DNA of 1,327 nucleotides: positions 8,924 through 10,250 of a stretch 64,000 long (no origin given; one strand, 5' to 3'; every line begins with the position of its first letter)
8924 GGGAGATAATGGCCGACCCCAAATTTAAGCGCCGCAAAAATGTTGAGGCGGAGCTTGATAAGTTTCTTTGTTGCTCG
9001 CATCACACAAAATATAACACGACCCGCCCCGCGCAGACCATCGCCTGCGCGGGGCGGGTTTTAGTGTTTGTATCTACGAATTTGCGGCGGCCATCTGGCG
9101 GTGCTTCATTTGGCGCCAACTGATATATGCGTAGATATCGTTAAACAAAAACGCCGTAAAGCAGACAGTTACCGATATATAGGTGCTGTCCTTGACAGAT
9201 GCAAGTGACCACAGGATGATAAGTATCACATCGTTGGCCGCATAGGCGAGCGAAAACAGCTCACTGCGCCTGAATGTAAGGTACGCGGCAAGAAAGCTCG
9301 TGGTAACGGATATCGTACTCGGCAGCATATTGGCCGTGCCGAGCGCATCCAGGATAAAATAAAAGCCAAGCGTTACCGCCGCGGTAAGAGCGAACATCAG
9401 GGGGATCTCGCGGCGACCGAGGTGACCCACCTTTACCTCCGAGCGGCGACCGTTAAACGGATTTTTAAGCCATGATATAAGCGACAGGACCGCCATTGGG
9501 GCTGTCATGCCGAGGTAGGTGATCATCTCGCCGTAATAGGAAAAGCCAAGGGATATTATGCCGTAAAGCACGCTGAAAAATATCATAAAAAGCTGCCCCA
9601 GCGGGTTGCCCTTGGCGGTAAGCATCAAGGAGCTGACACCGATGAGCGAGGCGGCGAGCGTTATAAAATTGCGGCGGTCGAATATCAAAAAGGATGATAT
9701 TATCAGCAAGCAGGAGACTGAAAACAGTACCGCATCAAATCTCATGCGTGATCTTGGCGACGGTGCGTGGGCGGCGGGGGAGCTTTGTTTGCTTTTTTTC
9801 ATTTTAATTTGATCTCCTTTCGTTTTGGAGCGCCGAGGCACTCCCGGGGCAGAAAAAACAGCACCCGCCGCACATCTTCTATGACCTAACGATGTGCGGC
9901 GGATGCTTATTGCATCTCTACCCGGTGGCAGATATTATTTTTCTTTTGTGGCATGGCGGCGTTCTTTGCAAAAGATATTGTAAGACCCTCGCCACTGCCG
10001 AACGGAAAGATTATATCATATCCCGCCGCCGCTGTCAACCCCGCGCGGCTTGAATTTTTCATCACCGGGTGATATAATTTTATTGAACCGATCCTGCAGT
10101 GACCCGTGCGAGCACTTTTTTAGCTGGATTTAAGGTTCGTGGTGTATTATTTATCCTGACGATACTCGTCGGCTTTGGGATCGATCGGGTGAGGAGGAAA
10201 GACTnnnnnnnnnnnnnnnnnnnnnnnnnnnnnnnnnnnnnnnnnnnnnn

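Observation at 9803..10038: pnuC leader of about 200 nt with consensus promoter and 17-bp intrinsic terminator: unclassified riboswitch or attenuator candidate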

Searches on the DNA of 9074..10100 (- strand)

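Call 4: search_rna_families(source=window, start=9750, end=10100, threshold=evalue, max_evalue=10, show_alignments=3)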
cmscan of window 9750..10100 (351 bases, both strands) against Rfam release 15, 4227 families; matches with E-value up to 10: 5.
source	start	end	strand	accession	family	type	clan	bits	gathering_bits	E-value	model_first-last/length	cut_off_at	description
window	10054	10084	+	RF01358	CRISPR-DR39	Gene; CRISPR;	-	17.2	39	7.8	1-31/31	no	CRISPR RNA direct repeat element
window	9838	9920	-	RF00679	mir-210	Gene; miRNA;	-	14.9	50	1.3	1-96/96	no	mir-210 microRNA precursor family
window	9905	10011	-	RF01241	SNORA81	Gene; snRNA; snoRNA; HACA-box;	-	14.1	45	3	1-179/179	no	Small nucleolar RNA SNORA81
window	9802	9867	+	RF02456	Diantho_3_UTR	Cis-reg;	-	8.8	100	8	29-95/205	no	Dianthovirus RNA2 3'UTR stem loops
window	9827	9844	-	RF01675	CrcZ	Gene; sRNA;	-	7.1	95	9.6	344-361/398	no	Pseudomonas sRNA CrcZ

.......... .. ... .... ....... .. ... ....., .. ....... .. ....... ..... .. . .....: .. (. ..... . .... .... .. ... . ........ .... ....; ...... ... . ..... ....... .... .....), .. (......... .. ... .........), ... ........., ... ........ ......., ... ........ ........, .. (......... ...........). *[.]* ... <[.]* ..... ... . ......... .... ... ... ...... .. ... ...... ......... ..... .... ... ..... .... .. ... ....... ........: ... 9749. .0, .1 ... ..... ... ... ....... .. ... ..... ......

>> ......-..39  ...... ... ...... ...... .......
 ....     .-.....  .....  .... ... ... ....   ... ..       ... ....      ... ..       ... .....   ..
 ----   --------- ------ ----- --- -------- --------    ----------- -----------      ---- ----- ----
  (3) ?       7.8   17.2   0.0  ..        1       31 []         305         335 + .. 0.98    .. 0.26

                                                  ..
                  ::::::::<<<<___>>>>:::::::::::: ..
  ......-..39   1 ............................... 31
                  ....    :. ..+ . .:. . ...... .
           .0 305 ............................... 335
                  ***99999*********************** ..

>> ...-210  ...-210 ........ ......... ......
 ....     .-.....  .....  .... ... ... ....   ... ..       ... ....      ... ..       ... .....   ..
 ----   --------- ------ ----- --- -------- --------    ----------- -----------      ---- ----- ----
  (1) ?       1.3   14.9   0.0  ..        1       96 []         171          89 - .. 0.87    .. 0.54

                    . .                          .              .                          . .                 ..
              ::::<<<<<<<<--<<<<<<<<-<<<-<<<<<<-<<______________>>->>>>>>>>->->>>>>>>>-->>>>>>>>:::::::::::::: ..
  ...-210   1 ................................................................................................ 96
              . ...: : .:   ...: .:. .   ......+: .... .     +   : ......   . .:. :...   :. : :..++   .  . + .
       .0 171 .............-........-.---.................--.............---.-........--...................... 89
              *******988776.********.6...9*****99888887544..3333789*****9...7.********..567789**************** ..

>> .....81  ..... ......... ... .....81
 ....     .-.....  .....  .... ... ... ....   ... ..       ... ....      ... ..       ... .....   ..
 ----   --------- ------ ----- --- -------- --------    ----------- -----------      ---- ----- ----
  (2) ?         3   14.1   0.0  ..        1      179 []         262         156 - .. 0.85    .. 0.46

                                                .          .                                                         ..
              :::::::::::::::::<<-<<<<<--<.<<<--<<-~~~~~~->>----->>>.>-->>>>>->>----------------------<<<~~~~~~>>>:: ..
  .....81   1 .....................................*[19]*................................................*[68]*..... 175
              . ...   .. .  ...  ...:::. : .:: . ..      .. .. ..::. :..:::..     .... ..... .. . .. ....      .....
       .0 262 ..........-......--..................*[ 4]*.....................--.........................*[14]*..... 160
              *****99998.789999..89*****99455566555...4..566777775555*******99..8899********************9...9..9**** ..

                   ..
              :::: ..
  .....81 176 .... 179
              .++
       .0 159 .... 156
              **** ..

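Call 28: build_rna_model(alignment_id=A2, structure=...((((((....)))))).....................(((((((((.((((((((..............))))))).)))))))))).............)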
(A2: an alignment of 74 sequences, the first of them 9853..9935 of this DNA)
Model R1 built from alignment A2 (74 sequences, 103 columns); structure: as given.
model positions 86; base pairs 23; branch points 1; effective number of sequences 1.85; information 0.661 bits per position. Calibrated on 0.2 Mb of random sequence (short: E-values are rough).
structure used (alignment columns):
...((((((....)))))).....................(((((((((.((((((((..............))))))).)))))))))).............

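Call 30: search_with_rna_model(model_id=R1, sources=[window, L081, L082, L083, L084, L085, L086, L087, L088, L089, L090, L091, L092, L093, L094, L095, L096, L097, L098, L099, L100, L101, L102, L103, L104, L105, L106, L107, L108, L109, L110, L111, L112, L113, L114, L115, L116, L117, L118, L119, L120, L121, L122, L123, L124, L125, L126, L127, L128, L129, L130, L131, L132, L133, L134, L135, L136, L137, L138, L139, L140, L141, L142, L143, L144, L145, L146, L147, L148, L149, L150, L151, L152, L153, L154, L155, L156, L157, L158, L159, L160, L161, L162, L163, L164, L165, L166, L167, L168, L169, L170, L171, L172, L173, L174, L175, L176, L177, L178, L179], max_evalue=1)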
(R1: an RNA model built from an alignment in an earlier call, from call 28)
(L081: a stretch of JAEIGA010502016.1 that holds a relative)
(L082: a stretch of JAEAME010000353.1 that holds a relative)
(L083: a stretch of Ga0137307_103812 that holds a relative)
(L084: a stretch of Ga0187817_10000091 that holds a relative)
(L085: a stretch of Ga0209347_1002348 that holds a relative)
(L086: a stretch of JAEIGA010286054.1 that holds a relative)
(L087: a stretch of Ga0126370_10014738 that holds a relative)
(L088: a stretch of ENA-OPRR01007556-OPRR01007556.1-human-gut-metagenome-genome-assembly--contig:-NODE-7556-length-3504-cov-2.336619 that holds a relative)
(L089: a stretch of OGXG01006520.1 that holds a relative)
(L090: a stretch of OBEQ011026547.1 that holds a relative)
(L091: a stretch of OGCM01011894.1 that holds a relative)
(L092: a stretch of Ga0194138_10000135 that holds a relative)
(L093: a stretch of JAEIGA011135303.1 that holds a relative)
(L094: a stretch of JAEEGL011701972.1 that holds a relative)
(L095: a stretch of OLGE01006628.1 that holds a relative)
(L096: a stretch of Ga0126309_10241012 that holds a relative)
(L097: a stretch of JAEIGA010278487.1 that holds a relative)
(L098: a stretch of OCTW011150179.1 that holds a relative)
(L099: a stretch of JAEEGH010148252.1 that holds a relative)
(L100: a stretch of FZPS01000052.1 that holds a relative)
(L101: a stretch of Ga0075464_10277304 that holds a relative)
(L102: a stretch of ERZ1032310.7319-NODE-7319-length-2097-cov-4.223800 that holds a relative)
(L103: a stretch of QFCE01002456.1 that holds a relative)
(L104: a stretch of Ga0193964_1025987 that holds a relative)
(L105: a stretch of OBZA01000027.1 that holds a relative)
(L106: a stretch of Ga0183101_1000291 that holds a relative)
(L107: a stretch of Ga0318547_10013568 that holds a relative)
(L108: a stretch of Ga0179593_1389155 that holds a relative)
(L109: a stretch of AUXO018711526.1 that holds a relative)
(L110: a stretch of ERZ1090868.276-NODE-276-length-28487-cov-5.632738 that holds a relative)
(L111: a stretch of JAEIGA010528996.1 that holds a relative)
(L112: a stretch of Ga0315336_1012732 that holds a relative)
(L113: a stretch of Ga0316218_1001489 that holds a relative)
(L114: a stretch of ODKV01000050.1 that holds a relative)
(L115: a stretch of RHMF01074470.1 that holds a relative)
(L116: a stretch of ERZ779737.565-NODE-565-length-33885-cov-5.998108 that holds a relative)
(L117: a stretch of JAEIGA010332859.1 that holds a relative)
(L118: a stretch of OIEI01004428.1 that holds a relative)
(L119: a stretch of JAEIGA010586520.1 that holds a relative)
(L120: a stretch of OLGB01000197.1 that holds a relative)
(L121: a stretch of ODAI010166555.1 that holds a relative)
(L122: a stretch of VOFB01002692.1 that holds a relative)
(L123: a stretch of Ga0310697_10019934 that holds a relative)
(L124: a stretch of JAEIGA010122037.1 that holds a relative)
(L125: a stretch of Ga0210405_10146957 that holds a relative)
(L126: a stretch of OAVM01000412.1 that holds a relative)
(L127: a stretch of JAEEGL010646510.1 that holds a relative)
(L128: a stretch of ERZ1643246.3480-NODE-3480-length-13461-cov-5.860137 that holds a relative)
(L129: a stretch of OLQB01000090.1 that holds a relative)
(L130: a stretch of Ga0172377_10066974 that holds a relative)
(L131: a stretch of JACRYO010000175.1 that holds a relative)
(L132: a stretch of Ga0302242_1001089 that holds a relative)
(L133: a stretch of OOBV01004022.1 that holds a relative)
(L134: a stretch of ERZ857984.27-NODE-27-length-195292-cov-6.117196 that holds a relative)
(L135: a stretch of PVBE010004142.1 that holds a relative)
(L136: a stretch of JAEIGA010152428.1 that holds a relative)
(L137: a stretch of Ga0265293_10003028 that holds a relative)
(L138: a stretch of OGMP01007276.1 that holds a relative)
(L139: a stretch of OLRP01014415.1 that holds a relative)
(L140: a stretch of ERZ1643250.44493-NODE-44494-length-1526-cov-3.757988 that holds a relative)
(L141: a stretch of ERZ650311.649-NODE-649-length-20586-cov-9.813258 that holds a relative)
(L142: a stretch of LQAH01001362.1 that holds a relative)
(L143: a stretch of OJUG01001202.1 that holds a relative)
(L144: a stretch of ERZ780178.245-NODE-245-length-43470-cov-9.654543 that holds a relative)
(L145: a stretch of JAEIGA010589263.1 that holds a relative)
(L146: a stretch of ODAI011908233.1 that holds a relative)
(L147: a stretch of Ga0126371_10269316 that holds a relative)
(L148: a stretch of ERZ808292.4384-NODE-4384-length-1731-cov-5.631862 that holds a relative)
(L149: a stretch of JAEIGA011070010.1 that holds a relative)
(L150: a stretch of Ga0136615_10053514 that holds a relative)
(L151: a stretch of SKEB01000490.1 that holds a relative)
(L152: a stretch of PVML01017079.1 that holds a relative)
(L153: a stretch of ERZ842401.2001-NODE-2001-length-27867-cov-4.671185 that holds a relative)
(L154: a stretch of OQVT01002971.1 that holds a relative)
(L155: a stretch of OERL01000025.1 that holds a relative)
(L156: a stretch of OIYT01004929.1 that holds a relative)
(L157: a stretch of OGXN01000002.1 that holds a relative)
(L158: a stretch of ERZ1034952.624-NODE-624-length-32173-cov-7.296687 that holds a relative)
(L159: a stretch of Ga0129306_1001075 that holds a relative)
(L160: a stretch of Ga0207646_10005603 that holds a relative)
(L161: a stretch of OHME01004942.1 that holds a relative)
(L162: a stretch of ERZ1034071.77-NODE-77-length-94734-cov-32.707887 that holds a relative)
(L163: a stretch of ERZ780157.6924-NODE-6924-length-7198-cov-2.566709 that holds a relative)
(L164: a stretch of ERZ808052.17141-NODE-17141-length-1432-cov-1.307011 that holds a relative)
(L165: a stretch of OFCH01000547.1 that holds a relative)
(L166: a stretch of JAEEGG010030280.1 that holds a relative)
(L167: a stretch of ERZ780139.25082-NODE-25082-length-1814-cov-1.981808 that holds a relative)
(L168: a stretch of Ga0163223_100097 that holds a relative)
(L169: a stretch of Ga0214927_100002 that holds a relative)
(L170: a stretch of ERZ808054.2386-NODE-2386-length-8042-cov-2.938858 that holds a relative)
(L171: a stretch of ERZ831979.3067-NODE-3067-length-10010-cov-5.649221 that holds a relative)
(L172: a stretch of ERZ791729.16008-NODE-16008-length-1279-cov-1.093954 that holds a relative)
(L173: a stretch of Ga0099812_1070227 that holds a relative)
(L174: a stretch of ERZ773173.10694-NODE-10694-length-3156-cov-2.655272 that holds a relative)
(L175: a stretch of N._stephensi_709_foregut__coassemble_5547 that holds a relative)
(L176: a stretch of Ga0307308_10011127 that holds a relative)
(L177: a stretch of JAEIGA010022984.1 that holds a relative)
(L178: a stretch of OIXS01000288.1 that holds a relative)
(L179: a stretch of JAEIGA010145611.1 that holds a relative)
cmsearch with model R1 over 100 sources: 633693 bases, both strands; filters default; matches with E-value up to 1: 109.
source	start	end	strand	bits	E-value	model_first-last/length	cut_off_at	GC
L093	792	877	-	98.1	2.7e-21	1-86/86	no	0.43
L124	2926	3011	+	95.5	1.2e-20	1-86/86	no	0.42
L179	291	377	+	94.7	1.9e-20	1-86/86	no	0.4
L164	410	494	+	94.6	1.9e-20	1-86/86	no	0.45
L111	1697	1782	+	94.6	2e-20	1-86/86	no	0.44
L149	657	743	-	93.1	4.7e-20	1-86/86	no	0.41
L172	649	734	-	92.7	5.7e-20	1-86/86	no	0.41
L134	879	962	+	91.5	1.1e-19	1-86/86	no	0.48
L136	25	110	+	91.3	1.3e-19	1-86/86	no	0.47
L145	349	435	+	91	1.6e-19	1-86/86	no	0.39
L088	2913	2997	-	90.9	1.6e-19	1-86/86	no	0.44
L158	2302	2387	+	90.8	1.8e-19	1-86/86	no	0.37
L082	9379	9461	+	90.4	2.2e-19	1-86/86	no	0.41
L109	6418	6506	-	90.1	2.5e-19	1-86/86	no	0.44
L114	667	753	+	90.1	2.6e-19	1-86/86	no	0.49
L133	4156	4244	+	89.1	4.5e-19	1-86/86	no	0.42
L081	168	250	-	88.7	5.8e-19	1-86/86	no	0.42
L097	1640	1725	+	88.4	6.6e-19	1-86/86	no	0.38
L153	7840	7923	+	87.6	1.1e-18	1-86/86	no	0.46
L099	2169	2254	+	86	2.7e-18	1-86/86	no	0.49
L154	6154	6236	-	85.1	4.6e-18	1-86/86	no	0.41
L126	4622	4706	-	84.9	5e-18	1-86/86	no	0.44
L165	2222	2306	+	84.9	5e-18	1-86/86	no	0.44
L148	1521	1604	-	84.8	5.1e-18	1-86/86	no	0.36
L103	1164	1251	-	83.7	9.9e-18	1-86/86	no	0.41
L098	250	336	+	82.7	1.8e-17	1-86/86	no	0.4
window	9851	9933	-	82.4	2.1e-17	1-86/86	no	0.52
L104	1396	1482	-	82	2.6e-17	1-86/86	no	0.36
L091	199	285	+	81.5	3.4e-17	1-86/86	no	0.53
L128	12841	12924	+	81.5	3.5e-17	1-86/86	no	0.5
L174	2196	2277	-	81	4.5e-17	1-86/86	no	0.5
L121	4942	5026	-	80.9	4.9e-17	1-86/86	no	0.42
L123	3968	4052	-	80.2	7.4e-17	1-86/86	no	0.46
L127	477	562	+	79.8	9e-17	1-86/86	no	0.53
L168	552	636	-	79.6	1e-16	1-86/86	no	0.42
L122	1077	1163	+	79.6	1e-16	1-86/86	no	0.43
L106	1838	1919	-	77.3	3.8e-16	1-86/86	no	0.35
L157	510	591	-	76.9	4.8e-16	1-86/86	no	0.35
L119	916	992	+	76.9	4.9e-16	1-86/86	no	0.39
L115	1390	1482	-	76.7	5.2e-16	1-86/86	no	0.37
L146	853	933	+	76.5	6e-16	1-86/86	no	0.49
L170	2722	2808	+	75.6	1e-15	1-86/86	no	0.44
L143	191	272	+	75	1.4e-15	1-86/86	no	0.5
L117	1616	1698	-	74.7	1.7e-15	1-86/86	no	0.4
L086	1312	1394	-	74.3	2.1e-15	1-86/86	no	0.49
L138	1579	1662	+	73.7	3e-15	1-86/86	no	0.42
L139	2154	2237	+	73.7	3e-15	1-86/86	no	0.42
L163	5693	5776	+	73.7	3e-15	1-86/86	no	0.42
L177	8981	9062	+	73.6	3.1e-15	1-86/86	no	0.35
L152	36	119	+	72.8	4.8e-15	1-86/86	no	0.39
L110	2781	2867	-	72.8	5e-15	1-86/86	no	0.43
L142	558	643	-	72.4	6.1e-15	1-86/86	no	0.42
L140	1405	1491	+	71.2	1.2e-14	1-86/86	no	0.6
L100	6279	6358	+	69.2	3.9e-14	1-86/86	no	0.38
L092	4546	4629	+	68.9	4.5e-14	1-86/86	no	0.48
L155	2522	2602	+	67.7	9.1e-14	1-86/86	no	0.49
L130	592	667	-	66.9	1.4e-13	1-86/86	no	0.36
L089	1849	1928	+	66.5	1.8e-13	1-86/86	no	0.43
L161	1574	1657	-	66.3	2e-13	1-86/86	no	0.45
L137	1992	2074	-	65.7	2.8e-13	1-86/86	no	0.46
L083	5592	5675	-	64.6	5.4e-13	1-86/86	no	0.4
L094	270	360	+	64.3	6.1e-13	1-86/86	no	0.43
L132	8205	8289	-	64.1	6.9e-13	1-86/86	no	0.48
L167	320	399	-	63.8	8.5e-13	1-86/86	no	0.43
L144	575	663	+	62.9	1.4e-12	1-86/86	no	0.46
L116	5515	5598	+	61.4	3.3e-12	1-86/86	no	0.46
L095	2305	2386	-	60.7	5e-12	1-86/86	no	0.66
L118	1153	1234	+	60.7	5e-12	1-86/86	no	0.66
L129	802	883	+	60.7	5e-12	1-86/86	no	0.66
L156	2090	2171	+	60.7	5e-12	1-86/86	no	0.66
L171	7224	7305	+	60.7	5e-12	1-86/86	no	0.66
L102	1017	1098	-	59.8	8.3e-12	1-86/86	no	0.66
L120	9375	9456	+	59.8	8.3e-12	1-86/86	no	0.67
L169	451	533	-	58.1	2.2e-11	1-86/86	no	0.45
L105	445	527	-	57.4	3.3e-11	1-86/86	no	0.46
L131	4097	4174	-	57.3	3.3e-11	1-86/86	no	0.38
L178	2273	2353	-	56.6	5e-11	1-86/86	no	0.57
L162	11487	11568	-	56.2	6.5e-11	1-86/86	no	0.65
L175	491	576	-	52.8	4.4e-10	1-86/86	no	0.52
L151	6682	6754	-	51.8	8e-10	1-86/86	no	0.42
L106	2311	2395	-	48.9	4e-09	1-86/86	no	0.44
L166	8903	8977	+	39.4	9.3e-07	1-86/86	no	0.43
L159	7153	7229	+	34.2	1.7e-05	1-86/86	no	0.42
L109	6415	6485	+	26.5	0.0015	1-86/86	no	0.41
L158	2320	2394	-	25.8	0.0022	1-86/86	no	0.33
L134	905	956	-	24.5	0.0045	25-76/86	no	0.44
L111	1715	1796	-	24.3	0.0051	1-86/86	no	0.38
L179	310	392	-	22.8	0.012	1-86/86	no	0.37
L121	4931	5009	+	22.3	0.016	1-86/86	no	0.35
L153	7858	7940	-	21.5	0.024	1-86/86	no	0.36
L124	2944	3023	-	21.5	0.025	1-86/86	no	0.36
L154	6142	6221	+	21.4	0.026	1-86/86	no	0.38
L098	270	345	-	21.4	0.027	1-86/86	no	0.32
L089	873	934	+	21.2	0.029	1-86/86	no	0.39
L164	427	505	-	20.6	0.041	1-86/86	no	0.39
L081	156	235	+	20.3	0.049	1-86/86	no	0.36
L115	1375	1458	+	18.6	0.13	1-86/86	no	0.31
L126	4615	4689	+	18.2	0.16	1-86/86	no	0.37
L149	650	724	+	18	0.18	1-86/86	no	0.41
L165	2239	2313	-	17.8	0.2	1-86/86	no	0.39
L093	793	849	+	17.7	0.21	20-76/86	no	0.37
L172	642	716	+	17.5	0.24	1-86/86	no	0.37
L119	928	1001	-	17.5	0.24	1-86/86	no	0.34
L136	43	115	-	17.4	0.26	1-86/86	no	0.42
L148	1513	1588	+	17.2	0.29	1-86/86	no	0.33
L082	9395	9467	-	16.5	0.42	1-86/86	no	0.37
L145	368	444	-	15.8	0.65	1-86/86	no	0.4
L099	2187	2266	-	15.4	0.8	1-86/86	no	0.45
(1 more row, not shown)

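Call 39: search_rna_families(sources=[L095, L105, L131, L146, L166, L169, L188, L192, L083, L092, L137, L161, L012, L069], threshold=gathering)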
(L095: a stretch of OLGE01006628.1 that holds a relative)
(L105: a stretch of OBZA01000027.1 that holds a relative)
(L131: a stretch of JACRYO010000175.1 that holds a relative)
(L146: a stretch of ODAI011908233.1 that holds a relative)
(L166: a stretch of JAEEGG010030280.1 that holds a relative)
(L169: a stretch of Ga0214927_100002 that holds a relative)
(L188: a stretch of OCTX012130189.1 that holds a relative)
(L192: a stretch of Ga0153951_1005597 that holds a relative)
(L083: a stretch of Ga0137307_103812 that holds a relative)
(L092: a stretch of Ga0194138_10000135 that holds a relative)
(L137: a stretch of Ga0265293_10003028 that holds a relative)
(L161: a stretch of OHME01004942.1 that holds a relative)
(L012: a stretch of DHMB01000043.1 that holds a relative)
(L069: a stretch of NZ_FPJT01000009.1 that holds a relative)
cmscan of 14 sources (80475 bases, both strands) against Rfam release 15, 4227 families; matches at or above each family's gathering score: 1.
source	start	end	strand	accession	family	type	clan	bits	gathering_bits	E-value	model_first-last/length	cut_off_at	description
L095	6612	6756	+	RF01055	Molybdenum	Cis-reg; riboswitch;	-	103.6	36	1.3e-24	1-135/135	no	Molybdenum/Tungsten riboswitch aptamer (Moco RNA motif)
